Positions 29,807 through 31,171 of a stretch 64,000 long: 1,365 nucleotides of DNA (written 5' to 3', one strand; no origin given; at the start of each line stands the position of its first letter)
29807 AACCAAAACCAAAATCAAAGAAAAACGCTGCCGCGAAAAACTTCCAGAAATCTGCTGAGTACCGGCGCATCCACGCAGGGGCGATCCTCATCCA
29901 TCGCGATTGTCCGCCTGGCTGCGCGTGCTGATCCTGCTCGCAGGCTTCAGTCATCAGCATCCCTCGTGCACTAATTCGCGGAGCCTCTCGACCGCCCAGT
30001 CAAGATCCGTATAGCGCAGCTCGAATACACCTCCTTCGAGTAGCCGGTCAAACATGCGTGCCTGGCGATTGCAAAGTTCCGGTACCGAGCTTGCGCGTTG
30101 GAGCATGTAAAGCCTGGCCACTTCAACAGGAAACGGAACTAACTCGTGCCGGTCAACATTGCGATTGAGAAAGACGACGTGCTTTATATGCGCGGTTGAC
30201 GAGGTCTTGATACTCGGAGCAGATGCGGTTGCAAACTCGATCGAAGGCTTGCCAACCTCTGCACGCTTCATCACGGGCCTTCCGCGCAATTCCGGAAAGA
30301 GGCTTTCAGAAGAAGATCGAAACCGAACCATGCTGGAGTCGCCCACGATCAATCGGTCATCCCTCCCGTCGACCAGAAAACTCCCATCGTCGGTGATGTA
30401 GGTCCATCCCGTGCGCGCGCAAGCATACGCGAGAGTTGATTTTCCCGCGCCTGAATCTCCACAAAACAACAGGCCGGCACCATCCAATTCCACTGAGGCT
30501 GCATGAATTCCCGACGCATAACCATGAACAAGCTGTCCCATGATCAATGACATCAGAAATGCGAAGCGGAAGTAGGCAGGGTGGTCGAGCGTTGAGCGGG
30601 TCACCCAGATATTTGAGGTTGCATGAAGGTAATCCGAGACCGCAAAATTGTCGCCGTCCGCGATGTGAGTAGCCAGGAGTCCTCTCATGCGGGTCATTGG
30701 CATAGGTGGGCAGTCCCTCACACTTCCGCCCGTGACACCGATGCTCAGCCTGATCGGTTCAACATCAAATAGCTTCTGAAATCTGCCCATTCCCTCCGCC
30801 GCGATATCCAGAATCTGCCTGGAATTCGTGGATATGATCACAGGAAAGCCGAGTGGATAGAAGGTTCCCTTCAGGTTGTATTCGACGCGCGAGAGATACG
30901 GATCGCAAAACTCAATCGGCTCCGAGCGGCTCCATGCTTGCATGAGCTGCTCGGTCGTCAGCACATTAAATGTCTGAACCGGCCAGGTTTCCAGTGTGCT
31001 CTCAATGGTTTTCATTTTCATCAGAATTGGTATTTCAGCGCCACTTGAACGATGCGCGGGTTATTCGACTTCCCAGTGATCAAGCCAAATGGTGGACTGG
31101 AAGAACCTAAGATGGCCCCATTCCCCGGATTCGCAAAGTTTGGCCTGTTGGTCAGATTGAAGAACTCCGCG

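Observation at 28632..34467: Translationally coupled TonB receptor - HPr-kinase-like kinase - MFS operon inside a polysaccharide locus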

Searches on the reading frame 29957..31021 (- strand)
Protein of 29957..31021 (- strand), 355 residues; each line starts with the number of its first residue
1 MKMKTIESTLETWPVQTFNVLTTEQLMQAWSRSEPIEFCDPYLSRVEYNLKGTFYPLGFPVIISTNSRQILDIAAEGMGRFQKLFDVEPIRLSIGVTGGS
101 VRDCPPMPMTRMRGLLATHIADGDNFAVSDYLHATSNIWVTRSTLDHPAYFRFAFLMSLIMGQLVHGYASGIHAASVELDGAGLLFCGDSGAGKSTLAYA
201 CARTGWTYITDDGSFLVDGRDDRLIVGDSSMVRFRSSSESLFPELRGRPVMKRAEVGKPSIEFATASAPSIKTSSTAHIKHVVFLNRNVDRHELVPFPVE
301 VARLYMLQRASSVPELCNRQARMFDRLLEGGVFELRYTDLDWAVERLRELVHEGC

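Call 3: search_protein_families(library=pfam, proteins=[window:29957-31021:-], max_evalue=0.01)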
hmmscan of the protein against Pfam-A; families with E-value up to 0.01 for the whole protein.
window:29957-31021:- (355 aa): 2 families
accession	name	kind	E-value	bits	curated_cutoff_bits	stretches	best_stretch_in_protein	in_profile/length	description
PF07475.17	Hpr_kinase_C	-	1.8e-05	24.8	33.3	1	172-228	9-64/171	HPr Serine kinase C-terminal domain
PF13555.12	AAA_29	-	0.00044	20.4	27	1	169-198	12-39/61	P-loop containing region of AAA domain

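Call 5: search_protein_families(library=ncbifam, proteins=[window:29957-31021:-], max_evalue=0.01)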
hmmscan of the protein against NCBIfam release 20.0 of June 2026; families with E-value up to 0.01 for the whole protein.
window:29957-31021:- (355 aa): 5 families
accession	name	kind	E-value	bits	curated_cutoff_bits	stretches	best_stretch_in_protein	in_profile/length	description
TIGR04352.1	HprK_rel_A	equivalog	3.1e-10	39.6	200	1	172-350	99-280/280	HprK-related kinase A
TIGR04355.1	HprK_rel_B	hypoth_equivalog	1.1e-06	28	200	1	172-220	147-195/351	HprK-related kinase B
TIGR04249.1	SCM_chp_ScmC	equivalog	9.7e-06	25.1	125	1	171-221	127-176/292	SynChlorMet cassette protein ScmC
TIGR00679.1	hpr-ser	equivalog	1.5e-05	24.4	240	1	171-218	133-180/300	HPr(Ser) kinase/phosphatase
NF003883.0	PRK05428.2-1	equivalog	0.0039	16.6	252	1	172-225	18-71/189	HPr kinase/phosphorylase-related protein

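Call 12: find_homologous_proteins(query=window:29957-31021:-, max_evalue=0.001)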
Query window:29957-31021:- (355 aa): 1920 proteins with E <= 0.001 among 8000 candidates; the best 120 are listed.
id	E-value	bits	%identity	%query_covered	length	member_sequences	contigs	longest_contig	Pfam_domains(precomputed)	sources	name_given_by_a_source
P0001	4.3e-239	810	100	100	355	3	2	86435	PF07475.18,PF27840.1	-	-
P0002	3.8e-178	610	77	99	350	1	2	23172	PF07475.18,PF27840.1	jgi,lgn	jgi:hypothetical protein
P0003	8.1e-173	592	75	98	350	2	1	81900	PF07475.18,PF27840.1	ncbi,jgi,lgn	ncbi:MAG: aldolase [Terracidiphilus sp.]|jgi:hypothetical protein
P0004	4.6e-168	577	73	99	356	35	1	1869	PF07475.18,PF27840.1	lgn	-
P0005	5.3e-167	573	73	98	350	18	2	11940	PF07475.18,PF27840.1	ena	-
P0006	1.7e-166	572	73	99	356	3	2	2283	PF07475.18,PF27840.1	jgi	jgi:hypothetical protein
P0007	1.8e-164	565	71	99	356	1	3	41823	PF07475.18,PF27840.1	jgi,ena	jgi:hypothetical protein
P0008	5.9e-164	563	75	94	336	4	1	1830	PF07475.18,PF27840.1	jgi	jgi:hypothetical protein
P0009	1.1e-161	556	71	98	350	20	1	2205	PF07475.18,PF27840.1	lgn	-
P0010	2.7e-161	554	70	98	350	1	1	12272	PF07475.18,PF27840.1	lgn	-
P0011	9.8e-161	553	73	94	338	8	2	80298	PF07475.18,PF27840.1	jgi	jgi:hypothetical protein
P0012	1.0e-160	553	70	99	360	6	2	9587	PF07475.18,PF27840.1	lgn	-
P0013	1.6e-159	549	70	99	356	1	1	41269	PF07475.18,PF27840.1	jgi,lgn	jgi:hypothetical protein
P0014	3.7e-157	541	68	99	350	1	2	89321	PF07475.18,PF27840.1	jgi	jgi:hypothetical protein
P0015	9.7e-154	530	67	98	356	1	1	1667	PF07475.18,PF27840.1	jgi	jgi:hypothetical protein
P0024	3.2e-142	492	62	99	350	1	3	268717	PF07475.18,PF27840.1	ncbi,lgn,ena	-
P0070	2.8e-115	403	54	94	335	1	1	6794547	PF07475.18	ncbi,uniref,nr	ncbi:HPr kinase/phosphorylase [Occallatibacter riparius]|uniref:Aldolase n=1 Tax=Occallatibacter rip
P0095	8.6e-113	395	55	95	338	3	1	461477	PF07475.18,PF27840.1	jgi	jgi:hypothetical protein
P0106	3.0e-111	390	50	97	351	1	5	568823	PF07475.18,PF27840.1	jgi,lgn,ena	-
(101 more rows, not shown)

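Call 13: find_encoding_contigs(protein=P0070, flank=10000, max_places=3)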
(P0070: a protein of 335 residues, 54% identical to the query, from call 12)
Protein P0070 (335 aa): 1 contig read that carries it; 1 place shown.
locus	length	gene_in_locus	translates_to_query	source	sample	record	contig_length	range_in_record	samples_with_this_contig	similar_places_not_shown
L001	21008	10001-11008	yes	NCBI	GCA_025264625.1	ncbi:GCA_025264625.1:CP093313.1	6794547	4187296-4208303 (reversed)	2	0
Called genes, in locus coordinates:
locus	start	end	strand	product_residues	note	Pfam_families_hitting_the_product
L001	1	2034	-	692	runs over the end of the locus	PF13424:TPR_12 (faint), PF00515:TPR_1 (faint), PF07719:TPR_2 (faint), PF13174:TPR_6 (faint), PF13432:TPR_16 (weak), PF14559:TPR_19 (weak), PF01464:SLT, PF27553:SLT_superhelical (weak), +2 more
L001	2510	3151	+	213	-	PF07638:Sigma70_ECF, PF04542:Sigma70_r2, PF08281:Sigma70_r4_2, PF04545:Sigma70_r4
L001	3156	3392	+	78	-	PF13490:zf-HC2 (weak)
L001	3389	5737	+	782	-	PF00270:DEAD (weak), PF00271:Helicase_C, PF08482:HrpB_C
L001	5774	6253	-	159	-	PF00210:Ferritin, PF02915:Rubrerythrin (weak)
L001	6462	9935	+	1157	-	PF13620:CarboxypepD_reg, PF13715:CarbopepD_reg_2 (faint), PF07715:Plug (weak), PF25183:OMP_b-brl_4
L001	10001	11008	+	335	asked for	PF07475:Hpr_kinase_C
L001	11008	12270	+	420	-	PF07690:MFS_1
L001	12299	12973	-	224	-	-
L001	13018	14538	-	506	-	-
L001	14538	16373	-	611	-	PF00672:HAMP, PF00512:HisKA (weak), PF02518:HATPase_c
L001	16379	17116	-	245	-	PF00072:Response_reg, PF00486:Trans_reg_C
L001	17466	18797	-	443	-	PF14907:NTP_transf_5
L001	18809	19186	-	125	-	PF13442:Cytochrome_CBB3, PF00034:Cytochrom_C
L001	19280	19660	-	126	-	PF13473:Cupredoxin_1, PF00116:COX2 (weak)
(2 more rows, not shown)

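Call 14: find_encoding_contigs(protein=P0024, flank=10000, max_places=3)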
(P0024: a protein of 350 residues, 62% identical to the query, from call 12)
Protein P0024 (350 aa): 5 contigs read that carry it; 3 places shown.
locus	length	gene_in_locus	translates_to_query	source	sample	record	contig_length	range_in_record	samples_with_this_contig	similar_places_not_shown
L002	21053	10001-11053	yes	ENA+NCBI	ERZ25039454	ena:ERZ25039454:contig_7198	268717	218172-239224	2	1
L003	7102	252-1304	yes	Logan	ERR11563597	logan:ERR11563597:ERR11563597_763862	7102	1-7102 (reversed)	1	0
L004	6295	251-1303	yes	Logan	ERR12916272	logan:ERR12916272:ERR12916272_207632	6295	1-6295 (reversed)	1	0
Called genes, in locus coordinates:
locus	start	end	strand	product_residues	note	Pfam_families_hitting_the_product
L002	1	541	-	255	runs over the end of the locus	-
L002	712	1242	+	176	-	-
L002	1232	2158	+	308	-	PF01180:DHO_dh, PF01207:Dus (weak), PF03060:NMO (weak), PF00977:His_biosynth (weak)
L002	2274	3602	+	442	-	PF23914:TPR_CcmH_CycH (faint), PF13428:TPR_14 (faint), PF24575:TPR_Slam (faint), PF25064:ARM_TT21_5th (faint), PF13432:TPR_16, PF13429:TPR_15, PF13432:TPR_16, PF14559:TPR_19, +8 more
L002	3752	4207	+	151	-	-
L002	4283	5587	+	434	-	PF02441:Flavoprotein, PF04127:DFP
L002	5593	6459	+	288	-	PF03167:UDG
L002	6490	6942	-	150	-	-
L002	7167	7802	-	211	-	PF08534:Redoxin, PF00255:GSHPx, PF00578:AhpC-TSA, PF00085:Thioredoxin (weak), PF13905:Thioredoxin_8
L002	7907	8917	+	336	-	PF13580:SIS_2 (faint), PF01380:SIS, PF00571:CBS (weak)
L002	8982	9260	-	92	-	PF01609:DDE_Tnp_1 (weak), PF13586:DDE_Tnp_1_2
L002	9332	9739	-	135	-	PF13340:DUF4096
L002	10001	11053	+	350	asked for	PF27840:ScmC (weak), PF07475:Hpr_kinase_C (weak)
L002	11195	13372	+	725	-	PF01943:Polysacc_synt (weak), PF01554:MatE (faint), PF03808:Glyco_tran_WecG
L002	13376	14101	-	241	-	-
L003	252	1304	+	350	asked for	PF27840:ScmC (weak), PF07475:Hpr_kinase_C (weak)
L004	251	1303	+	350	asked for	PF27840:ScmC (weak), PF07475:Hpr_kinase_C (weak)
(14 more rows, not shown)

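Call 16: find_related_loci(query=A1, collection=genome_contigs, flank=10000)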
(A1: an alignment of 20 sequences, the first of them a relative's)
Query A1 (355 aa) in genome_contigs; peptide patterns used: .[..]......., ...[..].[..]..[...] (x = any residue, [..] = any of these).
436 stretches matched a pattern; 351 encode a relative of the query (tblastn E <= 1e-3); the best 80 are kept; 80 distinct loci.
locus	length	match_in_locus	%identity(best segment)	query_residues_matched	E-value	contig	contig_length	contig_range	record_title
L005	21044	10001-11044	75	8-355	2e-179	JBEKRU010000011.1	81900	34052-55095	MAG: Terracidiphilus sp. isolate SPRUCE 518 SPRUCE_518_11, whole genome shotgun sequence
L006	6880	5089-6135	74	6-354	3e-175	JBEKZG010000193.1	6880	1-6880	MAG: Terracidiphilus sp. isolate SPRUCE 693 SPRUCE_693_193, whole genome shotgun sequence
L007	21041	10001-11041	73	8-354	2e-171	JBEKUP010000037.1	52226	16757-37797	MAG: Terracidiphilus sp. isolate SPRUCE 584 SPRUCE_584_37, whole genome shotgun sequence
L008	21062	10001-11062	65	2-355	2e-156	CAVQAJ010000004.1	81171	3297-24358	MAG: uncultured Acidobacteriaceae bacterium isolate MFD01476.bin.1.131 genome assembly, contig: contig_108145, whole gen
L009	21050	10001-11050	62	6-355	2e-148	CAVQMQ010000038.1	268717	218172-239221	MAG: uncultured Acidobacteriaceae bacterium isolate MFD00082.bin.1.40 genome assembly, contig: contig_7198, whole genome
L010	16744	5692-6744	60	4-354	4e-142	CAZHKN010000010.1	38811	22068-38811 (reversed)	MAG TPA_asm: uncultured Terracidiphilus sp. isolate binchicken_co162_64 genome assembly, contig: NODE_1896_length_38811_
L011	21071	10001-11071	57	1-355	7e-135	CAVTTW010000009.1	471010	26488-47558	MAG: uncultured Acidobacteriaceae bacterium isolate MFD09671.bin.2.136 genome assembly, contig: contig_31363, whole geno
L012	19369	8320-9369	55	6-354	2e-127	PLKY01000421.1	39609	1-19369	MAG: Acidobacteriaceae bacterium isolate palsa_418 73.20120800_P1D.7_contig_1112, whole genome shotgun sequence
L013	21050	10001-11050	55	6-354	6e-126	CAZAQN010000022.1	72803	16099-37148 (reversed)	MAG TPA_asm: uncultured Terracidiphilus sp. isolate binchicken_co3_551 genome assembly, contig: NODE_953_length_72803_co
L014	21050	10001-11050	55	2-354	6e-125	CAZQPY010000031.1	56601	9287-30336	MAG TPA_asm: uncultured Terracidiphilus sp. isolate binchicken_co3_313 genome assembly, contig: NODE_1577_length_56601_c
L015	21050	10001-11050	55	6-354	1e-124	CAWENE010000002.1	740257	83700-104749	MAG: uncultured Acidobacteriaceae bacterium isolate MFD02248.bin.2.19 genome assembly, contig: contig_18842, whole genom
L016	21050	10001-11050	55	6-354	4e-124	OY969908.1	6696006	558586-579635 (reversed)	MAG: uncultured Acidobacteriaceae bacterium isolate MFD09286.bin.1.44 genome assembly, chromosome: 1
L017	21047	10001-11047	53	6-354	6e-124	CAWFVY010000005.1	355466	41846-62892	MAG: uncultured Acidobacteriota bacterium isolate MFD04967.bin.1.18 genome assembly, contig: contig_28422, whole genome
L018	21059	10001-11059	54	3-355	1e-123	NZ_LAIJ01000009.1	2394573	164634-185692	Terracidiphilus gabretensis strain S55 contig_10, whole genome shotgun sequence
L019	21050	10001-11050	55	6-354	2e-123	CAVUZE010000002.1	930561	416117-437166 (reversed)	MAG: uncultured Acidobacteriaceae bacterium isolate MFD05580.bin.1.148 genome assembly, contig: contig_15186, whole geno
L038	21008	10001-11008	51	20-354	2e-108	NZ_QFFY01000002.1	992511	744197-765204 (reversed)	Occallatibacter savannae strain AB23 2556798640, whole genome shotgun sequence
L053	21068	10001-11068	43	12-353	3e-92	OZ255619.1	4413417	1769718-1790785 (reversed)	MAG: Acidobacteriaceae bacterium isolate 543d5465-1b25-4daa-b964-3c272e733e65 genome assembly, chromosome: 1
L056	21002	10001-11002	44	20-354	6e-90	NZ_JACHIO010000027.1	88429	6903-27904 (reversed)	Granulicella mallensis strain X5P3 Ga0401176_27, whole genome shotgun sequence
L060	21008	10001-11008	42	18-354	6e-86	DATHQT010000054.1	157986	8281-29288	MAG TPA_asm: Acidobacteriaceae bacterium isolate SMAG_U12746 k141_4380354, whole genome shotgun sequence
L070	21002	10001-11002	45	20-354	7e-84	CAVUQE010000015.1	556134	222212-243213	MAG: uncultured Acidobacteriaceae bacterium isolate MFD06092.bin.1.173 genome assembly, contig: contig_42271, whole geno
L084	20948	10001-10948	45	40-354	8e-82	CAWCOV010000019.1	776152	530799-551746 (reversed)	MAG: uncultured Acidobacteriaceae bacterium isolate MFD04967.bin.1.193 genome assembly, contig: contig_35931, whole geno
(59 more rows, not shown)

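Call 25: find_encoding_contigs(protein=P0095, flank=10000, max_places=1)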
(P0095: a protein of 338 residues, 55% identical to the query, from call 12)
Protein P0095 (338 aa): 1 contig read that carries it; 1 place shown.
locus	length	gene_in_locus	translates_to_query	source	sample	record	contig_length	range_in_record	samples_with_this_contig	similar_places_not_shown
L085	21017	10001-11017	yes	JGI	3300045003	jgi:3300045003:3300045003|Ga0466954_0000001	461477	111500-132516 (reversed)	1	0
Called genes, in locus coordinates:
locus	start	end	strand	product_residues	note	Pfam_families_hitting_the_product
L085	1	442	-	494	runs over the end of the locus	PF03629:SASA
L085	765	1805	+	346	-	-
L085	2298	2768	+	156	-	-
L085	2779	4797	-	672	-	PF14522:Cytochrome_C7 (faint), PF00684:DnaJ_CXXCXGXG (faint), PF09699:Paired_CXXCH_1 (faint), PF14537:Cytochrom_c3_2 (faint), PF22113:Mtrc-MtrF_II-IV_dom (faint), PF01292:Ni_hydr_CYTB, PF14358:DUF4405 (weak)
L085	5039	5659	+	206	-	-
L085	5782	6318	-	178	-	PF15780:ASH (weak), PF07610:DUF1573 (weak), PF22544:HYDIN_VesB_CFA65-like_Ig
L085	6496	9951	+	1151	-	PF13620:CarboxypepD_reg, PF07715:Plug (weak), PF25183:OMP_b-brl_4, PF00593:TonB_dep_Rec_b-barrel (weak)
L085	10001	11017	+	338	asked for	PF27840:ScmC (weak), PF07475:Hpr_kinase_C (weak)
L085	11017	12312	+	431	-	PF12832:MFS_1_like (weak), PF07690:MFS_1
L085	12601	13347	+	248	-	PF03808:Glyco_tran_WecG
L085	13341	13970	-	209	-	PF14686:fn3_3 (weak)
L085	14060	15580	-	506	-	-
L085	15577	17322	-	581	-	PF14827:dCache_3 (weak), PF00672:HAMP, PF00512:HisKA (weak), PF02518:HATPase_c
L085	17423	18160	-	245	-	PF00072:Response_reg, PF00486:Trans_reg_C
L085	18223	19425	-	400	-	PF13439:Glyco_transf_4, PF13579:Glyco_trans_4_4 (weak), PF20706:GT4-conflict, PF00534:Glycos_transf_1, PF13692:Glyco_trans_1_4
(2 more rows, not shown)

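Call 26: find_encoding_contigs(protein=P0106, flank=10000, max_places=1)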
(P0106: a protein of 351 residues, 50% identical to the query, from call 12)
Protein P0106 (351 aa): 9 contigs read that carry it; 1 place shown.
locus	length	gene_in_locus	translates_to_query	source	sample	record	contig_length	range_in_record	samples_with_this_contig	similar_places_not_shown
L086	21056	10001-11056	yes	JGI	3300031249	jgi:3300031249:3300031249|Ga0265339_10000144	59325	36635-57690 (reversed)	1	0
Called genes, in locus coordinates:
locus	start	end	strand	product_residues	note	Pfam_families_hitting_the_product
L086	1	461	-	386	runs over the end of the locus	PF25973:BSH_CzcB, PF25954:Beta-barrel_RND_2, PF25975:CzcB_C (weak)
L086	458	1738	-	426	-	PF02321:OEP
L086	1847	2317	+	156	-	-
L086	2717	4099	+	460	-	PF13356:Arm-DNA-bind_3, PF22022:Phage_int_M, PF00589:Phage_integrase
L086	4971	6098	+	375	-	-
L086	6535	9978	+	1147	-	PF13620:CarboxypepD_reg, PF13715:CarbopepD_reg_2 (weak), PF14686:fn3_3 (faint), PF07715:Plug (weak), PF25183:OMP_b-brl_4, PF00593:TonB_dep_Rec_b-barrel (weak)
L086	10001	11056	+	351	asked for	PF27840:ScmC (weak), PF07475:Hpr_kinase_C (weak)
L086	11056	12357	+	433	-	PF07690:MFS_1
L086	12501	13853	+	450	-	PF01943:Polysacc_synt, PF13440:Polysacc_synt_3 (weak)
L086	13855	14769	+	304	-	PF03808:Glyco_tran_WecG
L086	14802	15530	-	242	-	PF14686:fn3_3 (weak)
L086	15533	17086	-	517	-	-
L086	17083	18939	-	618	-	PF14827:dCache_3 (faint), PF00672:HAMP, PF00512:HisKA (weak), PF02518:HATPase_c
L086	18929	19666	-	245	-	PF00072:Response_reg, PF00486:Trans_reg_C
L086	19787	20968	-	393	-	PF13439:Glyco_transf_4, PF13579:Glyco_trans_4_4, PF20706:GT4-conflict, PF00534:Glycos_transf_1, PF13692:Glyco_trans_1_4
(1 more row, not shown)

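Call 29: search_solved_structures(query=A1, max_evalue=1, show_alignments=2)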
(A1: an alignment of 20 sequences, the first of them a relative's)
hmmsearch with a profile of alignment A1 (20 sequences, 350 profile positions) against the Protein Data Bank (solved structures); distinct sequences matched with E-value up to 1: 11.
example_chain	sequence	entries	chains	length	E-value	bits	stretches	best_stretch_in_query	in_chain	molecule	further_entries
1jb1_A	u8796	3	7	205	2.5e-05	26.5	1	166-223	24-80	HPRK PROTEIN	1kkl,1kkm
2qmh_A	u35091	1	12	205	3.2e-05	26.2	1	166-223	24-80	HPr kinase/phosphorylase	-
1ko7_A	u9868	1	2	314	0.00011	24.4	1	163-220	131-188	Hpr kinase/phosphatase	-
3tqf_A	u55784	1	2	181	0.012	17.6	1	166-225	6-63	Hpr(Ser) kinase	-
1knx_A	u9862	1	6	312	0.034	16.2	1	151-208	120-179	Probable HPr(Ser) kinase/phosphatase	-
8a8h_A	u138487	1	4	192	0.036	16.1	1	175-196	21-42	APS kinase from Methanothermococcus thermolithotrophicus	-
7swl_A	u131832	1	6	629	0.14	14.2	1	176-203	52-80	Rix7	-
6mat_A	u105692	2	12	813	0.21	13.6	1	176-198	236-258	Rix7 mutant | Rix7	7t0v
7t3i_A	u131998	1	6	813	0.21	13.6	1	176-198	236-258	Rix7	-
4loa_A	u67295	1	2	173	0.26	13.3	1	178-214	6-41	De-novo design amidase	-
6c2u_A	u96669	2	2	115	0.28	13.2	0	178-194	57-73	phosphate-loop protein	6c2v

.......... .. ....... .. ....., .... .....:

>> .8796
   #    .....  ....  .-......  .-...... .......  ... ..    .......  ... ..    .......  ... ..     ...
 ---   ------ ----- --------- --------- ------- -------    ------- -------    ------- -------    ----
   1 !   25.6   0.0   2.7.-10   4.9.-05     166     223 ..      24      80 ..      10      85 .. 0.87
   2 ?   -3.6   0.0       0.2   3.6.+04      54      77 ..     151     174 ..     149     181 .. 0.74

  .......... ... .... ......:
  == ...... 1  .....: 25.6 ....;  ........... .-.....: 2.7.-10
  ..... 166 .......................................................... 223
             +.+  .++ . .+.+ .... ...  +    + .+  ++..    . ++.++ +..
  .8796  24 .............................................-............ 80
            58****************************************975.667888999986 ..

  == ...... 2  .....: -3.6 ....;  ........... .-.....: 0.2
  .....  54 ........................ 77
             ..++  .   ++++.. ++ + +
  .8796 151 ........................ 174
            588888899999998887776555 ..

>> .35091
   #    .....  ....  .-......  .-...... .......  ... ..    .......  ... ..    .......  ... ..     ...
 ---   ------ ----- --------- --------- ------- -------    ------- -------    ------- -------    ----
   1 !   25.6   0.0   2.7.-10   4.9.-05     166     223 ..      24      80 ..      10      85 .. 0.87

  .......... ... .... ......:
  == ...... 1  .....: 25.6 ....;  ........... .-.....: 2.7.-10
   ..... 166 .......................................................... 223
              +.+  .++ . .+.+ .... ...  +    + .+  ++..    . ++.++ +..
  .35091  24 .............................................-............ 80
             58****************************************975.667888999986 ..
